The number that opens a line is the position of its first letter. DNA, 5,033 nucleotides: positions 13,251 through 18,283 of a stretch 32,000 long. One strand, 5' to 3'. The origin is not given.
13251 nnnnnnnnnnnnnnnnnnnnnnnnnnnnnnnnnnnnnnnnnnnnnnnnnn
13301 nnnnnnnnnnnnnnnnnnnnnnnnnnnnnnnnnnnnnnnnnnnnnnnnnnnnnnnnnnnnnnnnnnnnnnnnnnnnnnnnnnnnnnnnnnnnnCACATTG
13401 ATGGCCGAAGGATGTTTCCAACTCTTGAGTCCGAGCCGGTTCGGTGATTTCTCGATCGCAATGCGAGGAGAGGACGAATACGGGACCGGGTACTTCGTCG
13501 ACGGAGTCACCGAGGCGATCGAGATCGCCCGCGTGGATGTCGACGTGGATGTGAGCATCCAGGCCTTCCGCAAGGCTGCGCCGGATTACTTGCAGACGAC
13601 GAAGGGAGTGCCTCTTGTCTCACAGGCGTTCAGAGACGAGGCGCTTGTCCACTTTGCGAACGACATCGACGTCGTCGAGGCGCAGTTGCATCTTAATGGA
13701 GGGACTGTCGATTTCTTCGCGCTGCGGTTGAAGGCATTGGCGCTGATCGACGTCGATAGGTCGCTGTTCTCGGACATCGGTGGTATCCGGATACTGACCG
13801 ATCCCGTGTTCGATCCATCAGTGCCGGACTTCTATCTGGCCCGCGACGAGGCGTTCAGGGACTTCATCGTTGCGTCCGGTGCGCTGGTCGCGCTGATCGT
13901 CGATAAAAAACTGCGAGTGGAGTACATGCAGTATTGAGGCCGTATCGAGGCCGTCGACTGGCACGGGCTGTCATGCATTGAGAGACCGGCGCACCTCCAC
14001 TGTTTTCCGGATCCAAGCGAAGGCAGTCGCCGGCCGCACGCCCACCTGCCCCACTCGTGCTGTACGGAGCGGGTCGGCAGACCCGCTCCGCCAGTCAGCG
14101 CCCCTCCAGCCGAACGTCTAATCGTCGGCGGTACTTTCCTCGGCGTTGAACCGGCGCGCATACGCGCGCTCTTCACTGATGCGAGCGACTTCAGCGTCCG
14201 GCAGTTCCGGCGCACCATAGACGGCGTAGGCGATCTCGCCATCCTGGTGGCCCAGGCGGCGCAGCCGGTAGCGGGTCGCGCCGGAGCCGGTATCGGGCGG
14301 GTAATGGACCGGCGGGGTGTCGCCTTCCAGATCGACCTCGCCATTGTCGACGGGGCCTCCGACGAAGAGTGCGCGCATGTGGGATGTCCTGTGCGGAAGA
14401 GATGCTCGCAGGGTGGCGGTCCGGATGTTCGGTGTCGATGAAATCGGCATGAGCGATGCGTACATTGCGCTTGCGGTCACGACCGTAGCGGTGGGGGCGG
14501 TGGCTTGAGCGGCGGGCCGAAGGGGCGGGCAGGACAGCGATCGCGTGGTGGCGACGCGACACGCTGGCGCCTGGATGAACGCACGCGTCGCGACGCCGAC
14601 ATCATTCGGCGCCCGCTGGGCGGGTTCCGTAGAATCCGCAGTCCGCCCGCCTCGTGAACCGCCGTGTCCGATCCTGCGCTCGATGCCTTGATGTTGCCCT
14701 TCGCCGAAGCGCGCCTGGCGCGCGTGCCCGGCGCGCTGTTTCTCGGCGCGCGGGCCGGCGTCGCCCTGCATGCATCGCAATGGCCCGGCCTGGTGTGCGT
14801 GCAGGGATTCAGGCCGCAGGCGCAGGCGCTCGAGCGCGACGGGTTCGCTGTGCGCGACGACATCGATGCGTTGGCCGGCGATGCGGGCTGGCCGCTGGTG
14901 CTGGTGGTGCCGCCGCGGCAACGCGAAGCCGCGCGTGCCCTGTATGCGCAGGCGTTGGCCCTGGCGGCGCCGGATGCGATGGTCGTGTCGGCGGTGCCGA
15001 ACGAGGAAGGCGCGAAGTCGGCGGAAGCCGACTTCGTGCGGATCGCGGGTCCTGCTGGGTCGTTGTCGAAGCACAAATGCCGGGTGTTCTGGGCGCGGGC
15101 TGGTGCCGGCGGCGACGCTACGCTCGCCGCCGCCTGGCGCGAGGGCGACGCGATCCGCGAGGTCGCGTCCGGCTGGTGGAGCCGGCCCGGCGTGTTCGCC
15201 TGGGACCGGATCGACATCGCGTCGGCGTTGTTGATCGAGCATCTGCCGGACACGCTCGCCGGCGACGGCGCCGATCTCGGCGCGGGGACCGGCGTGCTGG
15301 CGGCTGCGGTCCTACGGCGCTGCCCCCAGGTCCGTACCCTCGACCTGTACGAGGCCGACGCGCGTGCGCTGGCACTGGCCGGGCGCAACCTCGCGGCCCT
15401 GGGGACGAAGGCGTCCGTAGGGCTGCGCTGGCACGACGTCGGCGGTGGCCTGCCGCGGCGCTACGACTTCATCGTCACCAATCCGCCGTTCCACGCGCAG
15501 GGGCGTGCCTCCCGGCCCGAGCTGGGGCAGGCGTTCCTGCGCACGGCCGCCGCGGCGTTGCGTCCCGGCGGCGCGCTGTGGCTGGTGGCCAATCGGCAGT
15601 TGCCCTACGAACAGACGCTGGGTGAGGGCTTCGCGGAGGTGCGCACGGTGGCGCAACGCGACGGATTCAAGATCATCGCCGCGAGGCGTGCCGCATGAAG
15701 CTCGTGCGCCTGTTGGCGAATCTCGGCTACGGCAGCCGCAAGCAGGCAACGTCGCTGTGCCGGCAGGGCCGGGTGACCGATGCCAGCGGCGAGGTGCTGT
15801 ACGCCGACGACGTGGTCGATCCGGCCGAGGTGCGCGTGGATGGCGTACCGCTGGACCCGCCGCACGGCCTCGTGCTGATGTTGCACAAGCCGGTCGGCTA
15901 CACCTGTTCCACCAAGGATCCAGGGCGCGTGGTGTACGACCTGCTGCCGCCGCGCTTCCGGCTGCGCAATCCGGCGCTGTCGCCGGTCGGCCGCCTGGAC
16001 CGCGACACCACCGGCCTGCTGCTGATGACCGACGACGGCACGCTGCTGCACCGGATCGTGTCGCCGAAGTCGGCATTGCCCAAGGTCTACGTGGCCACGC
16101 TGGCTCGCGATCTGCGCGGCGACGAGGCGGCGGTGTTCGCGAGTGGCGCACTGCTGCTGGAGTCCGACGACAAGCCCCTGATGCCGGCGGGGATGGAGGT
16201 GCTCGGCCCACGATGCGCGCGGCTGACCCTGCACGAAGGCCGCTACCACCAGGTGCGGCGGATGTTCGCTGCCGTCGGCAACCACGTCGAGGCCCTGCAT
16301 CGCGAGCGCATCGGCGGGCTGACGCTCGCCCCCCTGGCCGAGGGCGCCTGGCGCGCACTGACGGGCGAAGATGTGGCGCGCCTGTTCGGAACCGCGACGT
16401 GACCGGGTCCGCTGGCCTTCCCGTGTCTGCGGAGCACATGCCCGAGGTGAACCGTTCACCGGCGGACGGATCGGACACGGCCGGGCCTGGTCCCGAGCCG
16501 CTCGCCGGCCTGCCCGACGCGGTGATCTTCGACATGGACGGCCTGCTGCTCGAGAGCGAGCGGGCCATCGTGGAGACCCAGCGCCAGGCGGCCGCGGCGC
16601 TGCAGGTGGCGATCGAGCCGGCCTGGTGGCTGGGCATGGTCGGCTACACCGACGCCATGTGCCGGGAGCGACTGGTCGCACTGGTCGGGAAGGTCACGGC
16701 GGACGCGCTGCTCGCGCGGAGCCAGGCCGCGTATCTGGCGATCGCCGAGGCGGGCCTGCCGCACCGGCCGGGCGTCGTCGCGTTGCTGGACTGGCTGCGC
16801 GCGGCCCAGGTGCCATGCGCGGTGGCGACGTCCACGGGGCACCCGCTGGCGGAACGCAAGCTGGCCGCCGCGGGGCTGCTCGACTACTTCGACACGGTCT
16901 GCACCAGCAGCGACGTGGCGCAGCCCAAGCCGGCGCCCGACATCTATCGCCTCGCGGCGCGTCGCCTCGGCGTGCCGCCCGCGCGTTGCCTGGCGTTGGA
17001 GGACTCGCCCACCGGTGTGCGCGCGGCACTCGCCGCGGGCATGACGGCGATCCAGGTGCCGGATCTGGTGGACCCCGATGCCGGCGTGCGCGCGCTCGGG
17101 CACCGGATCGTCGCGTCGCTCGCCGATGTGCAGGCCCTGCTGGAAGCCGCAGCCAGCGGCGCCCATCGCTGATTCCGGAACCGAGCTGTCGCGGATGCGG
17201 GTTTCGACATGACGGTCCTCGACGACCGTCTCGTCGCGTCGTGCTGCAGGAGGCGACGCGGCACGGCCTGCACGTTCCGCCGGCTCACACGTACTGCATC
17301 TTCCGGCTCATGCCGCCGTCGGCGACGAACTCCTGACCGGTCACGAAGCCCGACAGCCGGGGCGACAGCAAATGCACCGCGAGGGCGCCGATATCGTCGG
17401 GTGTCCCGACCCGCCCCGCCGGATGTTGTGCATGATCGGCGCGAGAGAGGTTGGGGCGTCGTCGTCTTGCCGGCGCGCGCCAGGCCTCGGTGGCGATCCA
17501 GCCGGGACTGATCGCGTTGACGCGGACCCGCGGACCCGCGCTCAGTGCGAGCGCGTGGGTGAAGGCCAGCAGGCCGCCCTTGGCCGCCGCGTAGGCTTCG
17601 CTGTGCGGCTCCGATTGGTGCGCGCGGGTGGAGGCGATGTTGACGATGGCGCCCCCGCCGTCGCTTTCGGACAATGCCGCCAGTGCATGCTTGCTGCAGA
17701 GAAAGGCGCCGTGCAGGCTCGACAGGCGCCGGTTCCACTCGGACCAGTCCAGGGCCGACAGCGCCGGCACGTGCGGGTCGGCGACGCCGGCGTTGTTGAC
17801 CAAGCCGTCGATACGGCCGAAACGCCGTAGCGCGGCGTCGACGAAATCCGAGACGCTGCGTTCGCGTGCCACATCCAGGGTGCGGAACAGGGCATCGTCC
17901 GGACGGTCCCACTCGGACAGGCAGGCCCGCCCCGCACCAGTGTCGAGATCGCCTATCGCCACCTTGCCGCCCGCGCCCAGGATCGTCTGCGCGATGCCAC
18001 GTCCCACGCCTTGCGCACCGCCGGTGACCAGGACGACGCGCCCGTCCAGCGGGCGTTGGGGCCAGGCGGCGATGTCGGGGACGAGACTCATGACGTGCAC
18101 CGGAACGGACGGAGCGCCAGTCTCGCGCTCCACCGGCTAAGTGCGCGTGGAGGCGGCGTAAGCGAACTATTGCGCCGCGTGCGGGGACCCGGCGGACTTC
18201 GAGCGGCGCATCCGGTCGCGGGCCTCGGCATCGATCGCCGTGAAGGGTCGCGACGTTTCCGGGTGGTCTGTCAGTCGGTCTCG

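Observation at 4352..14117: Orphan T6SS vgrG / unknown / PAAR-Rhs / immunity island between housekeeping genes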

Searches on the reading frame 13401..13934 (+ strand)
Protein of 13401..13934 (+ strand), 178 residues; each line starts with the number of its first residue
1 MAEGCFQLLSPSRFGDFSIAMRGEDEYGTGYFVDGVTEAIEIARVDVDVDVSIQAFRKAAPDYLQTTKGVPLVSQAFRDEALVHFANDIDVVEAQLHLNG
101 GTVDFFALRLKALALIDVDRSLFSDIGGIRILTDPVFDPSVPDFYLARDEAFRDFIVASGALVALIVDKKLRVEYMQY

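Call 7: search_protein_families(library=pfam, proteins=[window:13401-13934:+], max_evalue=0.01)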
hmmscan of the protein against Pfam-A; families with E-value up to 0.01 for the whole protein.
window:13401-13934:+ (178 aa): 0 families

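Call 8: search_protein_families(library=ncbifam, proteins=[window:13401-13934:+], max_evalue=0.01)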
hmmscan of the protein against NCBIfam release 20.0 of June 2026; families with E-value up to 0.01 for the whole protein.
window:13401-13934:+ (178 aa): 0 families

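Call 34: search_protein_families(library=pfam, proteins=[window:13401-13934:+], max_evalue=10)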
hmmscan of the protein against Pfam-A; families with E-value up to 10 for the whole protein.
window:13401-13934:+ (178 aa): 0 families

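Call 62: search_dna_similar(query=window:13401-13934:+, collection=plasmids, mode=protein, max_evalue=0.01, max_rows=15)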
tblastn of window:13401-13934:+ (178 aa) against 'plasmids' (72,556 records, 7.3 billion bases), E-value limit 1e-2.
Records with a match: 9; places in all: 9; records where one place covers at least 80% of the query: 0.
Best place of each record, by identity: <60% 9.
By first word of the organism name: Ralstonia 9.
By predicted mobility (MOB-suite, as given by PLSDB): non-mobilizable 7; mobilizable 2.
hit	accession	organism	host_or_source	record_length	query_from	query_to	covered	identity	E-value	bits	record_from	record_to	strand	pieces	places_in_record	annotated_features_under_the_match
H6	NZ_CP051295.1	Ralstonia solanacearum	Plantain,cell culture,stem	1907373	51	175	70%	31.3%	1e-7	57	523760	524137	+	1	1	none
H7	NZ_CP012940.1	Ralstonia solanacearum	plantain,cell culture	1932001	51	175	70%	31.3%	1e-7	57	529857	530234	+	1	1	none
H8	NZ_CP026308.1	Ralstonia solanacearum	Musa sp.,pure culture,plants with Moko ...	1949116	51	175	70%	31.3%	1e-7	57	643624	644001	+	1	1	none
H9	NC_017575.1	Ralstonia solanacearum Po82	-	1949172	51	175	70%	31.3%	1e-7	57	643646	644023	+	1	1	none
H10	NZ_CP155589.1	Ralstonia solanacearum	Musa sp.,cell culture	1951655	51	175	70%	31.3%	1e-7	57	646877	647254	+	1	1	none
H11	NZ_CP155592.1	Ralstonia solanacearum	Musa sp.,cell culture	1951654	51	175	70%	31.3%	1e-7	57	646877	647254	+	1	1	none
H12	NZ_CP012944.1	Ralstonia solanacearum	Cucumis sativus,cell culture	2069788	51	175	70%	31.3%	1e-7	57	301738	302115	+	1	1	none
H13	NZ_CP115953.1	Ralstonia solanacearum CFBP2957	Solanum lycopersicum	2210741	51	175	70%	31.3%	6e-7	56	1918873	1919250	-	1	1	none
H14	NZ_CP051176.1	Ralstonia solanacearum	Whole organism,tomato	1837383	60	176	66%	30.8%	5e-6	53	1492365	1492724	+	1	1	none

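Call 65: get_annotated_region(hit=H6, flank=6000)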
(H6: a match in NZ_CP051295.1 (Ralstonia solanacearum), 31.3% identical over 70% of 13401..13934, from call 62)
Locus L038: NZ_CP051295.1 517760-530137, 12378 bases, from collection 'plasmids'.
description: Ralstonia solanacearum strain CIAT_078 plasmid megaplasmid, complete sequence
organism: Ralstonia solanacearum (NCBI taxid 305)
taxonomy: Bacteria; Pseudomonadota; Betaproteobacteria; Burkholderiales; Burkholderiaceae; Ralstonia; Ralstonia solanacearum
host: -; source: Plantain,cell culture,stem; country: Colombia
typing (MOB-suite, as given by PLSDB): non-mobilizable
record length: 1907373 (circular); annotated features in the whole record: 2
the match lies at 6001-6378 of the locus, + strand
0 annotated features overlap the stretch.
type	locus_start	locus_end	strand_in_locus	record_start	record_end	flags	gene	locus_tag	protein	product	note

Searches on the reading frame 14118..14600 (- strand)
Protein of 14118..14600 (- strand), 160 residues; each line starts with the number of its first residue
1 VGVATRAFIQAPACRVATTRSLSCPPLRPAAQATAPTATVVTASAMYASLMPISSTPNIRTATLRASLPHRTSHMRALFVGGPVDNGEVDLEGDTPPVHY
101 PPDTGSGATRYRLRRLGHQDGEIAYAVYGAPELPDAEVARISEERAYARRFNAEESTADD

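Call 11: search_protein_families(library=pfam, proteins=[window:14118-14600:-], max_evalue=0.001)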
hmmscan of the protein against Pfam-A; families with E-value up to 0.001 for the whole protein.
window:14118-14600:- (160 aa): 0 families

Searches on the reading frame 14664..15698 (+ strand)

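Call 10: search_protein_families(library=pfam, proteins=[window:14664-15698:+], max_evalue=0.001)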
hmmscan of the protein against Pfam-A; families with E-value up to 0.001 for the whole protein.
window:14664-15698:+ (344 aa): 3 families
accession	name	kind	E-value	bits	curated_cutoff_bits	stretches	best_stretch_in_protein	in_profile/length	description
PF05175.20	MTS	-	6.5e-48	163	23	1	172-338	5-169/170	Methyltransferase small domain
PF08242.18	Methyltransf_12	-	8.9e-06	26.8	30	1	204-305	2-98/98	Methyltransferase domain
PF13649.12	Methyltransf_25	-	0.00039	21.5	27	1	204-303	3-97/97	Methyltransferase domain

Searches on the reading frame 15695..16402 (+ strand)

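Call 10: search_protein_families(library=pfam, proteins=[window:15695-16402:+], max_evalue=0.001)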
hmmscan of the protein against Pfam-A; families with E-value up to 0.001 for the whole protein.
window:15695-16402:+ (235 aa): 2 families
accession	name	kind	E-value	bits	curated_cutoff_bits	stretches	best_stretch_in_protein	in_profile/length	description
PF00849.27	PseudoU_synth_2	-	3.2e-18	66.8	26.8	1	60-193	2-152/152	RNA pseudouridylate synthase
PF01479.30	S4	-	0.00031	20.8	22.8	0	1-28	1-29/48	S4 domain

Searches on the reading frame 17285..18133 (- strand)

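Call 10: search_protein_families(library=pfam, proteins=[window:17285-18133:-], max_evalue=0.001)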
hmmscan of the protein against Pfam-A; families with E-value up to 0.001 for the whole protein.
window:17285-18133:- (282 aa): 4 families
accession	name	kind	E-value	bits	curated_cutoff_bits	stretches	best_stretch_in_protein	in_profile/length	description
PF13561.12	adh_short_C2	-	5.6e-55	186.9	27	1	40-276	3-236/236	Enoyl-(Acyl carrier protein) reductase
PF00106.31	adh_short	-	4.4e-41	141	26.6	1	32-219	1-188/195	short chain dehydrogenase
PF23441.1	SDR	-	6.1e-06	26.2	27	1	141-274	124-254/258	SDR-like rossmann domain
PF08659.16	KR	-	0.00029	21.2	22.6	1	34-195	3-163/180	KR domain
